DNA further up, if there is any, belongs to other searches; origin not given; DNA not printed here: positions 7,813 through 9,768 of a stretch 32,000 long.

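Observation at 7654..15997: Accessory island wedged between the biotin operon and erpA, bounded by tRNA-Ser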

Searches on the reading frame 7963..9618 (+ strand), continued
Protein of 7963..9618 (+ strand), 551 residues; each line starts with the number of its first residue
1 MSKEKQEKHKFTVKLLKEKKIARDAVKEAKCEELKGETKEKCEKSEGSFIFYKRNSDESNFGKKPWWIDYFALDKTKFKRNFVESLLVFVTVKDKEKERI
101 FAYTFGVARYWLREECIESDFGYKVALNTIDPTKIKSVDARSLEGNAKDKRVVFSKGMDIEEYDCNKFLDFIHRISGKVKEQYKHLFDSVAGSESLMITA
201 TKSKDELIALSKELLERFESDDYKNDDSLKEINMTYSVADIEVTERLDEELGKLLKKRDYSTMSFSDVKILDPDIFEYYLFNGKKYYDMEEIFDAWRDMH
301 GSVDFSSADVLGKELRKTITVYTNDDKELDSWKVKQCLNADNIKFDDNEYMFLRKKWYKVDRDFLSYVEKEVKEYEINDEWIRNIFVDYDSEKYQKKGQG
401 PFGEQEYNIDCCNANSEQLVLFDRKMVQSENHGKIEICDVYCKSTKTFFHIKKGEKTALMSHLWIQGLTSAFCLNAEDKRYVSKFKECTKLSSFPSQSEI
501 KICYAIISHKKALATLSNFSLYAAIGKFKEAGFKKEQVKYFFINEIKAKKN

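Call 102: search_protein_families(library=phrogs, proteins=[window:7963-9618:+], max_evalue=0.001)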
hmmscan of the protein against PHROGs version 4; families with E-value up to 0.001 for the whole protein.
window:7963-9618:+ (551 aa): 1 family
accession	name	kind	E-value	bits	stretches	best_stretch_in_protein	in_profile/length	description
phrog_18579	-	unknown function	9.9e-19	68.2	1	80-471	86-471/569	-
